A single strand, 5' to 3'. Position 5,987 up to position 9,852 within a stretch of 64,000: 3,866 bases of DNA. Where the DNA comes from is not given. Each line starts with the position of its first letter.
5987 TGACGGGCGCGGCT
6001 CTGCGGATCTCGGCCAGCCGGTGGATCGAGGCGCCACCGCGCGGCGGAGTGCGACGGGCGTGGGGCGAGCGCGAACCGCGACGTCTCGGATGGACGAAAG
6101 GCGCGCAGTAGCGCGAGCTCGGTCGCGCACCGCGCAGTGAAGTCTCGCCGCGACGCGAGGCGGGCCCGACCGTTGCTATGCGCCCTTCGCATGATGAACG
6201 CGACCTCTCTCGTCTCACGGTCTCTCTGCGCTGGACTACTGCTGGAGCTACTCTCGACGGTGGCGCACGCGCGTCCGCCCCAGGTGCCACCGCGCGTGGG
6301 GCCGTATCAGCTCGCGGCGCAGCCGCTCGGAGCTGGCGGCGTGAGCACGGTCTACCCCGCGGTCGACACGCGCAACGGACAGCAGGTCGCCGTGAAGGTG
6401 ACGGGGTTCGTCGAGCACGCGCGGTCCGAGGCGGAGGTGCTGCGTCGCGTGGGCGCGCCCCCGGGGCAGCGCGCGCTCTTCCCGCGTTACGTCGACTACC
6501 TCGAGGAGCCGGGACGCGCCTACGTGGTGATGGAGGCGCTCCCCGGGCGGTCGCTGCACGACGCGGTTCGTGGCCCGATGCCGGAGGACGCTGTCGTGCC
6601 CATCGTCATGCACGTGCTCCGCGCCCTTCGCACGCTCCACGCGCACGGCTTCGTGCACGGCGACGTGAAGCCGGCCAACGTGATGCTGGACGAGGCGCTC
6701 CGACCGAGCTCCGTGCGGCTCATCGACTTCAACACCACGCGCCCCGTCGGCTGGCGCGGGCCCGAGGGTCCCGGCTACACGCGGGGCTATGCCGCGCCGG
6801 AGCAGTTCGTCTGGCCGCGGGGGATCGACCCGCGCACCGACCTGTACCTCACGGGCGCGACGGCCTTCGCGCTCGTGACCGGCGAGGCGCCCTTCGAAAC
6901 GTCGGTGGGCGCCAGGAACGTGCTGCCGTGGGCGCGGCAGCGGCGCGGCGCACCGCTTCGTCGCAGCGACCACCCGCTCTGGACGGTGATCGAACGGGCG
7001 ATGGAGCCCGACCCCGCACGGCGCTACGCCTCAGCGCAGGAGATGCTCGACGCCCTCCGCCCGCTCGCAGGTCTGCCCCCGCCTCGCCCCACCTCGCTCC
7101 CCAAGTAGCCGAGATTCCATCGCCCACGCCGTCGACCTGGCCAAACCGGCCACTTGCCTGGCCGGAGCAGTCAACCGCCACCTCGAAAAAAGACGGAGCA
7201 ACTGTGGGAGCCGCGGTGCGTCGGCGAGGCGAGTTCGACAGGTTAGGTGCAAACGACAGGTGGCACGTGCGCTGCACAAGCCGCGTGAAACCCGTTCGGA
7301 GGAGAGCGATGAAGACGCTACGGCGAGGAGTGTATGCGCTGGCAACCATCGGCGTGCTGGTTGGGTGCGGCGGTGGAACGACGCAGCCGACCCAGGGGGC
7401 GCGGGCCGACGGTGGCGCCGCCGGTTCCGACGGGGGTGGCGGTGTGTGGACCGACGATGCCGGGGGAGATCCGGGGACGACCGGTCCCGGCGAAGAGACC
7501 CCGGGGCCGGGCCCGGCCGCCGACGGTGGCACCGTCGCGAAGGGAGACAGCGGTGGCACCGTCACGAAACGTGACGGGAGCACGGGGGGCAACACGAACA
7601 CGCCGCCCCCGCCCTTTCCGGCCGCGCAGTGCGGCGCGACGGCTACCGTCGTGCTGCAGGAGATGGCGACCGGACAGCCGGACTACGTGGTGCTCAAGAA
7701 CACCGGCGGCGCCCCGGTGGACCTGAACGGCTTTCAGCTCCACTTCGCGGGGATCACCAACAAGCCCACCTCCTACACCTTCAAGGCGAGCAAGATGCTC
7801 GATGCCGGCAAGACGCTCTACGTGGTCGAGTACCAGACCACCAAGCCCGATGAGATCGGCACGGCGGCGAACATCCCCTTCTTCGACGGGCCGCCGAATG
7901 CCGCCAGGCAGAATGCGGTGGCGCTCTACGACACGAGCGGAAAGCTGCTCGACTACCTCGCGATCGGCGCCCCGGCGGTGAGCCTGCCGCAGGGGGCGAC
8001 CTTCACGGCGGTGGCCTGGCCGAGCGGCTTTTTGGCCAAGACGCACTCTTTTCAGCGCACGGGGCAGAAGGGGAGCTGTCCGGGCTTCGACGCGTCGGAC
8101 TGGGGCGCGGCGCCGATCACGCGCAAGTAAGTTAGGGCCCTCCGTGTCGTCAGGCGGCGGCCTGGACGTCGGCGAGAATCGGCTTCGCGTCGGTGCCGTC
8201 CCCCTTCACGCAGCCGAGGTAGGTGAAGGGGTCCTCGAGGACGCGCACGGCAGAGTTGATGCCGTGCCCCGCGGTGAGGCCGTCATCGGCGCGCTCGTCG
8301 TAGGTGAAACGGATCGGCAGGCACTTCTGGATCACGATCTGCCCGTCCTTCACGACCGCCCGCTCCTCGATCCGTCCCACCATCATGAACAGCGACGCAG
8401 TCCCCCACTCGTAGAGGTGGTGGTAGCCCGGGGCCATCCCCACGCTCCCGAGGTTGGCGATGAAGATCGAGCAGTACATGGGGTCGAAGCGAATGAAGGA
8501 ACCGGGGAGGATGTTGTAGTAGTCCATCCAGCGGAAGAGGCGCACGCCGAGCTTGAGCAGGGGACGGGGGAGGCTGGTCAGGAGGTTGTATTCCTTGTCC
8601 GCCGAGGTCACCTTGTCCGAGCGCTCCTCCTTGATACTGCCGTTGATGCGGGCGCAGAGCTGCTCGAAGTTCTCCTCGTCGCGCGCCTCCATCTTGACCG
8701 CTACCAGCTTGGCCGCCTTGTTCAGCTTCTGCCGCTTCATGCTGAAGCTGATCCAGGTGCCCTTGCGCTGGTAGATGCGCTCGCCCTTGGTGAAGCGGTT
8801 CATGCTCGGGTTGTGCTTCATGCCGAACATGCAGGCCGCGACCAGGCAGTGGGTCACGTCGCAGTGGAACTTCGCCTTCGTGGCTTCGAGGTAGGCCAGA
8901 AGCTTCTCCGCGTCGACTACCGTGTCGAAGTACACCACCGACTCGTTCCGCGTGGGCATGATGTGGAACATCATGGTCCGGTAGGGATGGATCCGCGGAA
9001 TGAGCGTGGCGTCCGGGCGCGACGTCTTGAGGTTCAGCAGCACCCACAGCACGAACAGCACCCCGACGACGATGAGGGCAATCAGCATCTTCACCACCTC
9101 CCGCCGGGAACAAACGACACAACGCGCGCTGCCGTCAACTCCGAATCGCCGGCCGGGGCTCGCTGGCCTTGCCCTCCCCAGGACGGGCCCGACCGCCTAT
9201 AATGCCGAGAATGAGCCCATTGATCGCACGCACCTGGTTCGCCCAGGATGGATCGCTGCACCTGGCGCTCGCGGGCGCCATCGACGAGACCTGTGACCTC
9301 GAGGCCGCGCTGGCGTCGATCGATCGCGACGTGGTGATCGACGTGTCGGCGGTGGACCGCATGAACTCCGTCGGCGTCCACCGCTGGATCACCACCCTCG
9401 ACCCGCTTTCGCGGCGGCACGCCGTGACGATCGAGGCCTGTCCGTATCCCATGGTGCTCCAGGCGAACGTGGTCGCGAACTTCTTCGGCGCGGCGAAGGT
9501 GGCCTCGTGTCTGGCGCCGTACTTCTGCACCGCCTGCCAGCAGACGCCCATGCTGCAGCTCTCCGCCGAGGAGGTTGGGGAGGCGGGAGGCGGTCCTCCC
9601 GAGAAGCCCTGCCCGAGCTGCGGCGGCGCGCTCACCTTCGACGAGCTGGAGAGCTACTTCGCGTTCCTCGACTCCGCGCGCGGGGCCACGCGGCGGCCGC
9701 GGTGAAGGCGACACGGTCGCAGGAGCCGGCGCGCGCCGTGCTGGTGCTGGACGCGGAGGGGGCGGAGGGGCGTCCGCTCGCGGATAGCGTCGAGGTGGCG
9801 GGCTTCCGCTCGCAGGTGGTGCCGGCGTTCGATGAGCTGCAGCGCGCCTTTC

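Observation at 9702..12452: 916-aa protein combining two putative c-di-GMP receptor sites with a partner-switching kinase module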

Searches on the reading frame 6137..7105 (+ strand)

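Call 3: search_protein_families(library=pfam, proteins=[window:6137-7105:+], max_evalue=1)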
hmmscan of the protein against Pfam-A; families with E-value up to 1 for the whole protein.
window:6137-7105:+ (323 aa): 11 families
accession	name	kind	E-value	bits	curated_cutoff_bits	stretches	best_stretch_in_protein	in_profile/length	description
PF00069.31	Pkinase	-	2.2e-29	103.1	31.7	1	62-297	5-252/263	Protein kinase domain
PF07714.23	PK_Tyr_Ser-Thr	-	1.2e-09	38.3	23.1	1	62-297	5-249/258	Protein tyrosine and serine/threonine kinase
PF03109.22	ABC1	-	1.5e-06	28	22.9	2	128-200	143-213/244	ABC1 atypical kinase-like domain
PF19974.5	TCAD9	-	5e-05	23.1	40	1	159-203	286-326/429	Ternary complex associated domain 9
PF01636.29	APH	-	6.7e-05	23.2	23.2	2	166-201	164-197/239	Phosphotransferase enzyme family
PF06293.20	Kdo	-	0.0007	19.5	21.3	1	126-202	90-170/207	Lipopolysaccharide kinase (Kdo/WaaP) family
PF14531.12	Kinase-like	-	0.021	14.5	25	1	156-222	150-211/289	Kinase-like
PF02958.26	EcKL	-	0.051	13.3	22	1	172-201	217-248/294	Ecdysteroid kinase-like family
PF17667.7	Pkinase_fungal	-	0.055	12.6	24.1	1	158-200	293-338/387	Fungal protein kinase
PF07387.17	Seadorna_VP7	-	0.081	12.4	20.3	1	153-186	143-178/308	Seadornavirus VP7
PF01163.29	RIO1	-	0.14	12.2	22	1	147-189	102-142/187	RIO domain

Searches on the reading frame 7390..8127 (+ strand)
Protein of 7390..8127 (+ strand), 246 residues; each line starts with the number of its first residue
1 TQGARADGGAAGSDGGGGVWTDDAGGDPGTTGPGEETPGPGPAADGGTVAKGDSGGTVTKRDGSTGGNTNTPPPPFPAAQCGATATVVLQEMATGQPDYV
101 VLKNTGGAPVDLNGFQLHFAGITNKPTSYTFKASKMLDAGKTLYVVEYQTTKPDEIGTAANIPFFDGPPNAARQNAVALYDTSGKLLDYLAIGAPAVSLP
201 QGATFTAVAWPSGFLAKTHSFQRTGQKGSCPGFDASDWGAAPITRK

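Call 58: search_protein_families(library=pfam, proteins=[window:7390-8127:+], max_evalue=0.001)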
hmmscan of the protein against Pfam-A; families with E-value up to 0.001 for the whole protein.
window:7390-8127:+ (246 aa): 1 family
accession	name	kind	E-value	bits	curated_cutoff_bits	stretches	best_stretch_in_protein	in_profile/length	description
PF00932.25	LTD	-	4e-11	43.7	34.3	1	84-191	5-106/109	Lamin Tail Domain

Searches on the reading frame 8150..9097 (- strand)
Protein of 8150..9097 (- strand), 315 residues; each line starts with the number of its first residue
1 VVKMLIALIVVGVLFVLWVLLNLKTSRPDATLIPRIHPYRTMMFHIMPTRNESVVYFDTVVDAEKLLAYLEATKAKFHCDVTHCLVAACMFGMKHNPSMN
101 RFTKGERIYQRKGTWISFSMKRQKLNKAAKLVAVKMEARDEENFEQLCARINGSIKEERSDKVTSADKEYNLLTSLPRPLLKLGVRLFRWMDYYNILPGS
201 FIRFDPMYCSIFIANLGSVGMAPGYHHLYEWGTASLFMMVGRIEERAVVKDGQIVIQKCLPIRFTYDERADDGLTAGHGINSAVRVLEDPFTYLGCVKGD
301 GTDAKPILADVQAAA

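Call 3: search_protein_families(library=pfam, proteins=[window:8150-9097:-], max_evalue=1)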
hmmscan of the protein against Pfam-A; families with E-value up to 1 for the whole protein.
window:8150-9097:- (315 aa): 2 families
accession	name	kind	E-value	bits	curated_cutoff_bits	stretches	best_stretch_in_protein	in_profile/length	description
PF00198.28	2-oxoacid_dh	-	2.7e-14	53.6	23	2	211-292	150-229/232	2-oxoacid dehydrogenases acyltransferase (catalytic domain)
PF09302.16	XLF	-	0.047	14.4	24.6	1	119-186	39-112/115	XLF N-terminal domain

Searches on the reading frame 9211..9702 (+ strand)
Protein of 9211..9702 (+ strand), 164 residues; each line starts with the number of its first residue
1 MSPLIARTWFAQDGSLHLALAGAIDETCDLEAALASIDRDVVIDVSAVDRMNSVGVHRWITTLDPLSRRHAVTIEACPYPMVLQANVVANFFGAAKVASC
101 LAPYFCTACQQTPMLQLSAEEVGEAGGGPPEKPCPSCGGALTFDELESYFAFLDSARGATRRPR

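Call 3: search_protein_families(library=pfam, proteins=[window:9211-9702:+], max_evalue=1)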
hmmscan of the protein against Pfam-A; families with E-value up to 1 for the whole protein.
window:9211-9702:+ (164 aa): 5 families
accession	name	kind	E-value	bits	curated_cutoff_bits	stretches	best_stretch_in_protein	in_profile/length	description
PF01740.26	STAS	-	0.068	13.4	22.6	1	38-70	40-72/106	STAS domain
PF24485.1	zf-C2H2_DHX34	-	0.084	13.4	27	0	103-112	1-10/25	DHX34-like, C2H2-type zinc finger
PF13466.11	STAS_2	-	0.1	13.2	29.2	1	30-56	19-44/80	STAS domain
PF13453.11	Zn_ribbon_TFIIB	-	0.26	11.2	22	0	134-141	2-9/41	Transcription factor zinc-finger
PF23451.1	Zn_ribbon_PaaD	-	0.78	9.9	27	0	125-142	8-25/53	PaaD zinc beta ribbon domain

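Call 4: search_protein_families(library=ncbifam, proteins=[window:9211-9702:+], max_evalue=1)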
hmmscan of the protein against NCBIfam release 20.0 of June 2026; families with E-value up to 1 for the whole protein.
window:9211-9702:+ (164 aa): 3 families
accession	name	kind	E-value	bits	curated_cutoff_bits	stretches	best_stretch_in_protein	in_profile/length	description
TIGR01405.1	polC_Gram_pos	equivalog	0.016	12.9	1043.45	1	86-144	664-719/1211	DNA polymerase III subunit alpha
NF001688.0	PRK00448.1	equivalog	0.082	10.4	873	1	87-142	900-952/1445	PolC-type DNA polymerase III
NF047912.1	ECs_2282_CxxC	subfamily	0.13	12.1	37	1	104-147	3-43/60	ECs_2282 family putative zinc-binding protein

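Call 11: search_solved_structures(query=window:9211-9702:+, max_evalue=10, show_alignments=2)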
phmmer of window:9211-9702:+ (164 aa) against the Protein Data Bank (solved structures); distinct sequences matched with E-value up to 10: 2.
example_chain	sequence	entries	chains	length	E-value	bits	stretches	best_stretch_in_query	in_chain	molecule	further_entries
9qpc_A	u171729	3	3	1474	0.12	15.7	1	86-146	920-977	DNA polymerase III PolC-type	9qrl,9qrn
3zqa_A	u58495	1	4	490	1.1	12.7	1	86-159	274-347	BETAINE ALDEHYDE DEHYDROGENASE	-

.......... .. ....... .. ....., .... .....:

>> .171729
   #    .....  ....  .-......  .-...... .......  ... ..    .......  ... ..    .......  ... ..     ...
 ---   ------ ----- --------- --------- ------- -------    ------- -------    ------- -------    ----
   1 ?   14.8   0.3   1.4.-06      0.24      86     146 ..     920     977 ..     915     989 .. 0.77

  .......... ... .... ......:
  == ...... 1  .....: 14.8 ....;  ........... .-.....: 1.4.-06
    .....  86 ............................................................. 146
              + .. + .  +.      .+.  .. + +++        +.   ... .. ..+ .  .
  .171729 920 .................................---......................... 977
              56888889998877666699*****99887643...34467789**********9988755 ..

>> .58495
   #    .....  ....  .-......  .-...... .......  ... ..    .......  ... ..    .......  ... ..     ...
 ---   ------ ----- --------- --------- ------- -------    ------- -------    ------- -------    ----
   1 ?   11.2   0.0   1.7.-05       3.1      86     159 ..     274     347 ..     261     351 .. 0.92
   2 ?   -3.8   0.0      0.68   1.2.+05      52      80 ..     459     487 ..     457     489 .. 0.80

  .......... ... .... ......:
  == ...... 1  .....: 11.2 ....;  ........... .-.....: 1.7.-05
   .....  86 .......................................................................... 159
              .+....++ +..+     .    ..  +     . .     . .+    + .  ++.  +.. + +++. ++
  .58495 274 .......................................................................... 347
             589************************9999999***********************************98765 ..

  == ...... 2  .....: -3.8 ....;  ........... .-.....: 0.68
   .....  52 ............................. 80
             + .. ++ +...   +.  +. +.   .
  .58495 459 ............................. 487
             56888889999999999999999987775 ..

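Call 26: find_homologous_proteins(query=window:9211-9702:+, max_evalue=0.01)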
Query window:9211-9702:+ (164 aa): 6 proteins with E <= 0.01 among 265 candidates.
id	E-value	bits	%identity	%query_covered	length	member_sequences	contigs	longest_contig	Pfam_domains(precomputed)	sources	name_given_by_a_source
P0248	1.0e-105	369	100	100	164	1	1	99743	-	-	-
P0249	1.8e-39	153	50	87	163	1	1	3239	-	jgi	jgi:hypothetical protein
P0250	3.7e-36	143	48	91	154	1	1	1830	-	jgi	jgi:hypothetical protein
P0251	3.1e-34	136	48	87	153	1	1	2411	-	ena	-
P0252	5.6e-34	136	43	90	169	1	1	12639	-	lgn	-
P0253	1.3e-31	128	43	90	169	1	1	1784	-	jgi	jgi:hypothetical protein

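Call 28: find_encoding_contigs(protein=P0252, flank=10000)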
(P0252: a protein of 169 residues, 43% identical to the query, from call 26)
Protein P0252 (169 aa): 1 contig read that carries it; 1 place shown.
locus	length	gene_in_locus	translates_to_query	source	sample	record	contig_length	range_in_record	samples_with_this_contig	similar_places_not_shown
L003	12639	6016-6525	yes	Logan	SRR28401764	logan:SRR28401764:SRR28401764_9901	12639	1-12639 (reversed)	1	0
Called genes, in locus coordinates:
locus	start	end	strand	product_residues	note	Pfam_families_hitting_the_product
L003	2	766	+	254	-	?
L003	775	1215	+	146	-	PF16694:Cytochrome_P460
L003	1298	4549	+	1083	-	PF08308:PEGA, PF06452:CBM9_1, PF19313:DUF5916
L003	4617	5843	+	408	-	PF05977:MFS_3, PF13347:MFS_2 (weak), PF07690:MFS_1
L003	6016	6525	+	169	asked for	-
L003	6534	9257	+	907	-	PF00990:GGDEF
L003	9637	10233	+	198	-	PF25087:GMPPB_C (faint), PF00132:Hexapep (faint)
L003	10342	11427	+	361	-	-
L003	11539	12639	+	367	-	?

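Call 41: predict_structure(alignment_id=A5)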
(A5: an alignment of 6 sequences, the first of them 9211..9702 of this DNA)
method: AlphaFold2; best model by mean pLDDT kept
length: 164 residues; sequences in the alignment: 6
mean_pLDDT: 89.4   pTM: 0.83
mean pLDDT of the five models: 89.4, 88.7, 87.4, 84.0, 83.4
residues with pLDDT >= 90: 127; 70-90: 25; 50-70: 4; < 50: 8
segments of 3 or more residues with pLDDT < 50: 157-164
pLDDT, mean of each block of 10 residues (from residue 1): 87 95 93 92 96 94 93 95 88 92 95 94 92 95 90 62 34
secondary structure, 60 per line:
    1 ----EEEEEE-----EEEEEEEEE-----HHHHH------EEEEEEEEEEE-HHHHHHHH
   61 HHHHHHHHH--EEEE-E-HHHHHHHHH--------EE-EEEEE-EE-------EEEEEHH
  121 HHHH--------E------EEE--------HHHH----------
elements in order: E5-10 E16-24 H30-34 E41-51 H53-69 E72-75 H79-87 E99-103 E114-118 H119-124 E140-142 H151-154

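Call 44: fold_search(model_id=the predicted structure, library=pdb)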
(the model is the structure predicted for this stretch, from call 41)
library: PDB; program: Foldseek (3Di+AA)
matches with E <= 10: 872; with E <= 0.001: 1
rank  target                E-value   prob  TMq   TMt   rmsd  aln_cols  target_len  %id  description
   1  8ih8_B                2.0e-04  1.00  0.39  0.52   2.5        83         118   23  anti-sigmaF factor and Anti-sigmaF factor antagonist complex(usfx-RsfB) (released 2024-02-28)
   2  1thn_B                1.2e-03  1.00  0.41  0.56   3.5       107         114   17  Crystal Structures of the ADP and ATP bound forms of the Bacillus Anti-sigma factor SpoIIAB in complex with the Anti-a (released 2004-06-15)
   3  4hyl_B                1.2e-03  1.00  0.46  0.62   3.1       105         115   13  The crystal structure of an anti-sigma-factor antagonist from Haliangium ochraceum DSM 14365 (released 2012-11-28)
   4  1th8_B                2.8e-03  1.00  0.43  0.58   3.3       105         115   15  Crystal Structures of the ADP and ATP bound forms of the Bacillus Anti-sigma factor SpoIIAB in complex with the Anti-a (released 2004-06-15)
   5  6m36_B                3.8e-03  1.00  0.31  0.46   4.0        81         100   17  The crystal structure of B. subtilis RsbV/RsbW complex in the monoclinic crystal form (released 2020-07-15)
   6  1tid_D                4.0e-03  1.00  0.43  0.56   3.4       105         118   15  Crystal Structures of the ADP and ATP bound forms of the Bacillus Anti-sigma factor SpoIIAB in complex with the Anti-a (released 2004-06-15)
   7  7ch7_E                5.5e-03  0.99  0.33  0.51   5.3        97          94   24  Cryo-EM structure of E.coli MlaFEB (released 2021-05-19)
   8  3ny7_A                5.8e-03  1.00  0.37  0.49   4.0        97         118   18  STAS domain of YchM bound to ACP (released 2010-12-01)
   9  8ih8_A                6.2e-03  1.00  0.37  0.50   3.7        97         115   21  anti-sigmaF factor and Anti-sigmaF factor antagonist complex(usfx-RsfB) (released 2024-02-28)
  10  7ch8_L                8.0e-03  1.00  0.38  0.59   2.9        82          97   27  Cryo-EM structure of P.aeruginosa MlaFEBD with ADP-V (released 2021-10-06)
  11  9ikx_A                9.6e-03  1.00  0.38  0.13   4.2        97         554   12  human SLC26A7 apo state (released 2025-07-02)
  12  4qtp_A                1.2e-02  1.00  0.34  0.46   3.5        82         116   26  Crystal Structure of an Anti-sigma Factor Antagonist from Mycobacterium paratuberculosis (released 2014-07-16)
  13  7cge_C                1.9e-02  0.94  0.25  0.41   5.5        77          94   22  The overall structure of nucleotide free MlaFEDB complex (released 2020-09-09)
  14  9ikv_A                2.2e-02  1.00  0.33  0.10   3.0        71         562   13  human SLC26A7 with iodide (released 2025-07-02)
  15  1tid_B                2.4e-02  1.00  0.34  0.45   3.2        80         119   15  Crystal Structures of the ADP and ATP bound forms of the Bacillus Anti-sigma factor SpoIIAB in complex with the Anti-a (released 2004-06-15)
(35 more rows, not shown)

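Call 55: find_related_loci(query=A4, collection=genome_contigs, flank=5000)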
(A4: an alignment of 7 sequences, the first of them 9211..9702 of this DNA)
Query A4 (164 aa) in genome_contigs; peptide patterns used: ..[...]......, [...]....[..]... (x = any residue, [..] = any of these).
122 stretches matched a pattern; 3 encode a relative of the query (tblastn E <= 1e-3); 3 distinct loci.
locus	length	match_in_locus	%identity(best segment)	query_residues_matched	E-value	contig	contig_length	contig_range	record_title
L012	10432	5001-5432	47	12-155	8e-47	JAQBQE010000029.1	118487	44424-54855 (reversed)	MAG: Myxococcales bacterium isolate RYN_365 scaffold_2647079, whole genome shotgun sequence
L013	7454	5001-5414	46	13-153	2e-39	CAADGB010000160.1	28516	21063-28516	uncultured delta proteobacterium isolate PRO4.fa.gz genome assembly, contig: k127_517898, whole genome shotgun sequence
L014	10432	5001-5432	43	11-152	2e-35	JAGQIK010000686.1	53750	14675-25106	MAG: Myxococcales bacterium isolate HKST-UBA02 k127_3778271, whole genome shotgun sequence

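Call 95: search_protein_families(library=padloc, proteins=[window:9211-9702:+], max_evalue=0.01)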
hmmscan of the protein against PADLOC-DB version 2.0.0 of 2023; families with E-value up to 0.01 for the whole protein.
window:9211-9702:+ (164 aa): 0 families
